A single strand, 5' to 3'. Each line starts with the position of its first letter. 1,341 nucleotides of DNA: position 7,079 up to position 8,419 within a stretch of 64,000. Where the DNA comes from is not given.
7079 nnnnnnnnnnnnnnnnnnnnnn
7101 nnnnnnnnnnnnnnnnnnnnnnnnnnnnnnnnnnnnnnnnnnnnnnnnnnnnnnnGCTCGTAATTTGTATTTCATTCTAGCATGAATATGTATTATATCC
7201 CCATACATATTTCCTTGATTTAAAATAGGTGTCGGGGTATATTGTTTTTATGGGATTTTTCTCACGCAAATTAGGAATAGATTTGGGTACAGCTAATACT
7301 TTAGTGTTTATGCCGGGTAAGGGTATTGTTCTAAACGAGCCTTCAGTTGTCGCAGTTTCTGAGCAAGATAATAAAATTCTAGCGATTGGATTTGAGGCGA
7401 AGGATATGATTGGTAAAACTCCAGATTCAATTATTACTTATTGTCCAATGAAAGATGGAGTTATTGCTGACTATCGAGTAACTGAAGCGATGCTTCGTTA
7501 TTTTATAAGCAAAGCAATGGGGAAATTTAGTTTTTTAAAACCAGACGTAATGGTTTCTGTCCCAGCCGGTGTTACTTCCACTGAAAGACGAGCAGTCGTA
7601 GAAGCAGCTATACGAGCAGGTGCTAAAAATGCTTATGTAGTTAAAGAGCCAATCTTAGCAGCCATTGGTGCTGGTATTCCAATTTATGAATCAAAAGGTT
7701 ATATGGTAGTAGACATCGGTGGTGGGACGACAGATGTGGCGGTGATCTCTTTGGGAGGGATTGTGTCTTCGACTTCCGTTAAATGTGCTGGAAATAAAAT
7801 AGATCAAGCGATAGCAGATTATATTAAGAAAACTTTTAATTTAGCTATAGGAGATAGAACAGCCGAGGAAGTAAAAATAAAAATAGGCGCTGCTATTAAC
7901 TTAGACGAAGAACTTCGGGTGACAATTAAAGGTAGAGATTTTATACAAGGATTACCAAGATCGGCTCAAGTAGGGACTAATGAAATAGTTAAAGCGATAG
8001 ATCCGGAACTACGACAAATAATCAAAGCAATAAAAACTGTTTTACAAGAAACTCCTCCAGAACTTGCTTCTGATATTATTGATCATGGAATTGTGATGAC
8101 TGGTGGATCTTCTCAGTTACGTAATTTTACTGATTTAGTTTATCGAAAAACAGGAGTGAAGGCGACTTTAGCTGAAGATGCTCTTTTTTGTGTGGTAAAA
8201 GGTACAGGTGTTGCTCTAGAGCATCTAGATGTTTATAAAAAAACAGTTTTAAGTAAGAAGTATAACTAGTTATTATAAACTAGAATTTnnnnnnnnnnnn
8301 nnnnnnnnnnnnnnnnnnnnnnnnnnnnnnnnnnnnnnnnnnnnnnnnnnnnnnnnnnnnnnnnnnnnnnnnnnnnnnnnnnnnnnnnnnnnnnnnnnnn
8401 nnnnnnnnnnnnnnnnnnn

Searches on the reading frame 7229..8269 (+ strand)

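Call 19: search_protein_families(library=pfam, proteins=[window:7229-8269:+], max_evalue=0.001)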
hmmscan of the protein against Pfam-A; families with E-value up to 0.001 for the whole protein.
window:7229-8269:+ (346 aa): 7 families
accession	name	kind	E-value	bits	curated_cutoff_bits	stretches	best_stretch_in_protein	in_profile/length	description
PF06723.19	MreB_Mbl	-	1.8e-131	438.3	27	1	13-336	2-325/327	MreB/Mbl protein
PF00012.26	HSP70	-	1.4e-12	47.1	20.6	1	106-309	135-351/599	Hsp70 protein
PF14450.12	FtsA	-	1.1e-11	45.6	31.8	1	159-316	1-111/127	Cell division protein FtsA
PF00022.25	Actin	-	2.2e-11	43.5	27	1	38-202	31-190/410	Actin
PF21522.3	MreB-like_C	-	0.00034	21.6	27.8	0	160-272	1-108/123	Archaeal actin homologue MreB-like, C-terminal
PF11104.14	PilM_2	-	0.00051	19.5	27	0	283-322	274-312/340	Type IV pilus assembly protein PilM;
PF08841.16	DDR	-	0.00069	19.2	24.6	1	140-216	117-188/328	Diol dehydratase reactivase ATPase-like domain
